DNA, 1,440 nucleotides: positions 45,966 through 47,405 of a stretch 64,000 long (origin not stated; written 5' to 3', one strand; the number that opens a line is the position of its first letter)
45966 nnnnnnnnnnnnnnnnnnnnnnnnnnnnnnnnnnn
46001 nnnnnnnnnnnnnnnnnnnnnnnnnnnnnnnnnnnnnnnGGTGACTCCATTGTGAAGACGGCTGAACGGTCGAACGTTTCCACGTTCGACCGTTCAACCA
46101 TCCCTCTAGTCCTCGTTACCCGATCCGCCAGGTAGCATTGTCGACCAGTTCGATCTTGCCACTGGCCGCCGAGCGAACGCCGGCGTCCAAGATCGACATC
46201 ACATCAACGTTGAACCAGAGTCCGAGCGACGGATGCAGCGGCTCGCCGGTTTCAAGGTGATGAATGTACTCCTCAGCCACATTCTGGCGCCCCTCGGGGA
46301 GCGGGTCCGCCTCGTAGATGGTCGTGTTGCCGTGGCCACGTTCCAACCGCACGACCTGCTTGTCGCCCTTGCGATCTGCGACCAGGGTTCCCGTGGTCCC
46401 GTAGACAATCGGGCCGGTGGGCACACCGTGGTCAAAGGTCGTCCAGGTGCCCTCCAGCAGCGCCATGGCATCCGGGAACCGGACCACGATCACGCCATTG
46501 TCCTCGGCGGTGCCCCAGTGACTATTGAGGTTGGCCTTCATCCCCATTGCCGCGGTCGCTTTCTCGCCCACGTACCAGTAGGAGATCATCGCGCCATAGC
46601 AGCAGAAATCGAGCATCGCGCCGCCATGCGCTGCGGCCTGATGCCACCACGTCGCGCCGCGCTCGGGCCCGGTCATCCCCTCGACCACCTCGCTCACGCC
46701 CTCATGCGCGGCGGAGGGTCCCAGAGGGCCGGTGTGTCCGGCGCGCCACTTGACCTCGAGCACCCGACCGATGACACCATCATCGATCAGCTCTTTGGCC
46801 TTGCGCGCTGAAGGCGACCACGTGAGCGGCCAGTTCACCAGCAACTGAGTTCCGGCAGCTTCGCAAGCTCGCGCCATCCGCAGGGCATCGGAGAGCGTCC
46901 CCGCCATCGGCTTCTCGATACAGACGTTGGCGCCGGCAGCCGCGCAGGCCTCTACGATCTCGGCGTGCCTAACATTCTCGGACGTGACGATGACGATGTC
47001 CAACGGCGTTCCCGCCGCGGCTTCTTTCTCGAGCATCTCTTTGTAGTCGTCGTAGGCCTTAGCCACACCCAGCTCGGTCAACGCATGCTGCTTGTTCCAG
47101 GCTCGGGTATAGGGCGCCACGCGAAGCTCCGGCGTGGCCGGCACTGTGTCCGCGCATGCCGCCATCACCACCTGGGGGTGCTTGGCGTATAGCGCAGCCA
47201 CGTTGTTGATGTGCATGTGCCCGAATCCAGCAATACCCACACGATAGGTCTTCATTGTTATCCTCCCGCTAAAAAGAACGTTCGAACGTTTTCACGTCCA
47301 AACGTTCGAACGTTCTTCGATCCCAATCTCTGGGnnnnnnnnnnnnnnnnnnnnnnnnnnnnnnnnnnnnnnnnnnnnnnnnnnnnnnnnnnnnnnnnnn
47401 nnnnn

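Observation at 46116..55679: Five Gfo/Idh/MocA oxidoreductases plus a xylose-isomerase-like TIM barrel: candidate redox-assisted (3-keto intermediate) glycoside cleavage module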

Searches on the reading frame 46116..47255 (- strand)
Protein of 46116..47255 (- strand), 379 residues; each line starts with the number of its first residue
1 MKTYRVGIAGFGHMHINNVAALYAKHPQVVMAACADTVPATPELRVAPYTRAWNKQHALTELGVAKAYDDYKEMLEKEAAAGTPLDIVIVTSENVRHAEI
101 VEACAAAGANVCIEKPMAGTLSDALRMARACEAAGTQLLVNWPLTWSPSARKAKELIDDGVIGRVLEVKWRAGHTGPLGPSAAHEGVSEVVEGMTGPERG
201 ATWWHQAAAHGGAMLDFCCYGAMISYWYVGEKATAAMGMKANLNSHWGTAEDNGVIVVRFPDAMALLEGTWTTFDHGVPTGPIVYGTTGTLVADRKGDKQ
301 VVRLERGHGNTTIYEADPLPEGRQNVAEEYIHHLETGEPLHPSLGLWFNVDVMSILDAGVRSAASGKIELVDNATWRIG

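Call 5: search_protein_families(library=pfam, proteins=[window:46116-47255:-], max_evalue=0.001)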
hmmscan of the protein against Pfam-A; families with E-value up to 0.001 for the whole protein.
window:46116-47255:- (379 aa): 3 families
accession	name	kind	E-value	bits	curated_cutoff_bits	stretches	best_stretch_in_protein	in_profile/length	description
PF01408.29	GFO_IDH_MocA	-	2e-15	57.9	24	1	5-141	2-119/120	Oxidoreductase family, NAD-binding Rossmann fold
PF22725.1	GFO_IDH_MocA_C3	-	1e-14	55.1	27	1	151-291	2-123/124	GFO/IDH/MocA C-terminal domain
PF02894.22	GFO_IDH_MocA_C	-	0.00014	22.2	22.9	1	154-300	1-136/218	Oxidoreductase family, C-terminal alpha/beta domain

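Call 7: search_solved_structures(query=window:46116-47255:-, max_evalue=0.00001)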
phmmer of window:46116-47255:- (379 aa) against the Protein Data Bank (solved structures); distinct sequences matched with E-value up to 0.00001: 42.
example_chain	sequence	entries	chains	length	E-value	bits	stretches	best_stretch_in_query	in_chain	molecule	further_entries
6ktj_A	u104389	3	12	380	1.4e-13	53.8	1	54-167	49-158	Scyllo-inositol dehydrogenase with L-glucose dehydrogenase activity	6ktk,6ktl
5ya8_A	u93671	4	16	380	1.4e-13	53.8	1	54-167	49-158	Scyllo-inositol dehydrogenase with L-glucose dehydrogenase activity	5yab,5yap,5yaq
3ezy_A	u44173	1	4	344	8.3e-12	47.9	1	60-165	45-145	Dehydrogenase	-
4fb5_A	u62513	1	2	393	1.6e-11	47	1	61-170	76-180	Probable oxidoreductase protein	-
4gqa_A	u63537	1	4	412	3.1e-11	46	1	37-166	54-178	NAD binding Oxidoreductase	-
5a02_A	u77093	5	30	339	4.2e-11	45.6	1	83-173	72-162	ALDOSE-ALDOSE OXIDOREDUCTASE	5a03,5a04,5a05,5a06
3v5n_A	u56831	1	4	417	3.3e-10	42.7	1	61-169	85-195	Oxidoreductase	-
3db2_A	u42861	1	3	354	1.1e-09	41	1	78-168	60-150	putative NADPH-dependent oxidoreductase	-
6z3b_B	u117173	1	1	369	3.3e-09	39.4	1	85-167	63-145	Gfo/Idh/MocA family oxidoreductase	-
6z3b_A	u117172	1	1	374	3.4e-09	39.3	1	85-167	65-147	Gfo/Idh/MocA family oxidoreductase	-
6z3c_AAA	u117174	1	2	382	3.5e-09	39.3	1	85-167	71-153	Gfo/Idh/MocA family oxidoreductase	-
2glx_A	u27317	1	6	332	3.8e-09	39.2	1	63-180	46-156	1,5-anhydro-D-fructose reductase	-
6nor_A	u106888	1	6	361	6.6e-09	38.4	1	78-294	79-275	Putative NAD dependent dehydrogenase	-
3cea_A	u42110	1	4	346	2e-08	36.8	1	57-169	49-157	Myo-inositol 2-dehydrogenase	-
1ryd_A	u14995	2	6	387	2e-08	36.8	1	76-165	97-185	glucose-fructose oxidoreductase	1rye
6a3f_A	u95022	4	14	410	9.1e-07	31.4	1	39-169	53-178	Putative dehydrogenase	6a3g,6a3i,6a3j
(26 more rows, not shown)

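Call 28: search_protein_families(library=ncbifam, proteins=[window:46116-47255:-], max_evalue=0.01)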
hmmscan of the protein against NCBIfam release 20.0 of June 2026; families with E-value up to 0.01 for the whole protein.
window:46116-47255:- (379 aa): 9 families
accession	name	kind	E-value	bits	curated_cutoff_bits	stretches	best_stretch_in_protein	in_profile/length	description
NF041392.1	XylDh_Gfo6_Halo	equivalog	3e-16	59.2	350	1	78-169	76-167/350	D-xylose 1-dehydrogenase Gfo6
NF052479.1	LevoglcsnDh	equivalog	1.5e-15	56.8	650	1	1-169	1-158/386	levoglucosan dehydrogenase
NF040723.1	UDP-GlcNAcDh_Arch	equivalog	1.4e-14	54.3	450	1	5-181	2-155/302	UDP-N-acetylglucosamine 3-dehydrogenase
TIGR04380.1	myo_inos_iolG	equivalog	5.3e-13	48.5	355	1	54-169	39-149/330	inositol 2-dehydrogenase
NF052679.1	InsChiInosDhIolG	equivalog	6.3e-08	32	540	1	65-169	52-152/343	bifunctional inositol 2-dehydrogenase/D-chiro-inositol 1-dehydrogenase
NF008607.0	PRK11579.1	subfamily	3.2e-06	26.4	330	1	84-166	64-146/346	oxidoreductase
NF058561.1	BT_2158_fam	equivalog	4e-06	25.7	750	1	57-169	72-181/487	glycoside 3-dehydrogenase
NF007574.0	PRK10206.1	equivalog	0.0022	17.1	352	1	84-169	65-150/345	oxidoreductase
NF058563.1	BT_2159_fam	equivalog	0.004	16.2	650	1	88-185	67-162/350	disaccharide 3-dehydrogenase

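Call 51: find_related_loci(query=A2, collection=genome_contigs, flank=10000)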
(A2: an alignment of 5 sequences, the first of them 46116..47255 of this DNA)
Query A2 (379 aa) in genome_contigs; peptide patterns used: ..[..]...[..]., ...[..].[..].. (x = any residue, [..] = any of these).
405 stretches matched a pattern; 388 encode a relative of the query (tblastn E <= 1e-3); the best 80 are kept; 80 distinct loci.
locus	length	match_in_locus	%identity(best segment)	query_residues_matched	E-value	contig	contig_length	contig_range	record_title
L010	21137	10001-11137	95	1-379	0e+0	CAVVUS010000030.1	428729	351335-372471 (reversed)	MAG: uncultured Chloroflexia bacterium isolate MFD02923.bin.2.49 genome assembly, contig: contig_3143, whole genome shot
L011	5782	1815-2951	88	1-379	0e+0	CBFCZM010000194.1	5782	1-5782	MAG TPA_asm: uncultured Anaerolineae bacterium isolate SRR26215688_binner13_Refined_40 genome assembly, contig: ERZ25073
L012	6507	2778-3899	89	1-379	0e+0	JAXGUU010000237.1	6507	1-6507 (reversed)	MAG: Anaerolineae bacterium isolate AnMBR.bin427 bin427_237, whole genome shotgun sequence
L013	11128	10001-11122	89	1-379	0e+0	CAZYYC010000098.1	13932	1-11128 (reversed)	MAG TPA_asm: uncultured Anaerolineales bacterium isolate SRP241326_co1_43 genome assembly, contig: NODE_6069_length_1393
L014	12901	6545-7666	87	1-379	0e+0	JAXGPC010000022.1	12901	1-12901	MAG: Anaerolineae bacterium isolate AnMBR.bin294 bin294_22, whole genome shotgun sequence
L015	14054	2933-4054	86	1-379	0e+0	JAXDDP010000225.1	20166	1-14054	MAG: Anaerolineae bacterium isolate POMEDNA-B74 Raw2_k127_2141933, whole genome shotgun sequence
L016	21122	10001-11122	81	1-379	0e+0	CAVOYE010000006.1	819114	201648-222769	MAG: uncultured Chloroflexia bacterium isolate MFD09964.bin.2.39 genome assembly, contig: contig_19477, whole genome sho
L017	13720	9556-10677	79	1-379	0e+0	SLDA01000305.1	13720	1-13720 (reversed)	MAG: Thermoflexales bacterium isolate CSSed162cmB_528 CSSed16-2cmB-13655, whole genome shotgun sequence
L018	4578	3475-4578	74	2-374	0e+0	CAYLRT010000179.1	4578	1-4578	MAG TPA_asm: uncultured Anaerolineales bacterium isolate binchicken_co19_453 genome assembly, contig: NODE_33841_length_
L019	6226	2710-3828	74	2-379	0e+0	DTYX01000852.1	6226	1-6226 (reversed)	MAG TPA_asm: Candidatus Poribacteria bacterium isolate UWMA-0232 k99_3011420, whole genome shotgun sequence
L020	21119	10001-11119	71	2-379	0e+0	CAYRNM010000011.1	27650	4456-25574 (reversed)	MAG TPA_asm: uncultured Anaerolineae bacterium isolate SRP098346_co1_12 genome assembly, contig: NODE_1309_length_27650_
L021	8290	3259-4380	71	1-379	0e+0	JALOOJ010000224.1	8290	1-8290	MAG: Anaerolineae bacterium isolate Prado100 scaffold_37444, whole genome shotgun sequence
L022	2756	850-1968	70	2-379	0e+0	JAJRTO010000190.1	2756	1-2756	MAG: Candidatus Poribacteria bacterium isolate Dive96_bin1.70 k141_1866582, whole genome shotgun sequence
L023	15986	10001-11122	70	1-379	0e+0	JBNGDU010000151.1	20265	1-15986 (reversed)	MAG: Anaerolineae bacterium isolate E05-043 bin23.fa-151, whole genome shotgun sequence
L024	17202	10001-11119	70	2-379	0e+0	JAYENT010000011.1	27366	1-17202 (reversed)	MAG: Chloroflexota bacterium isolate MAG048 MAG048_11, whole genome shotgun sequence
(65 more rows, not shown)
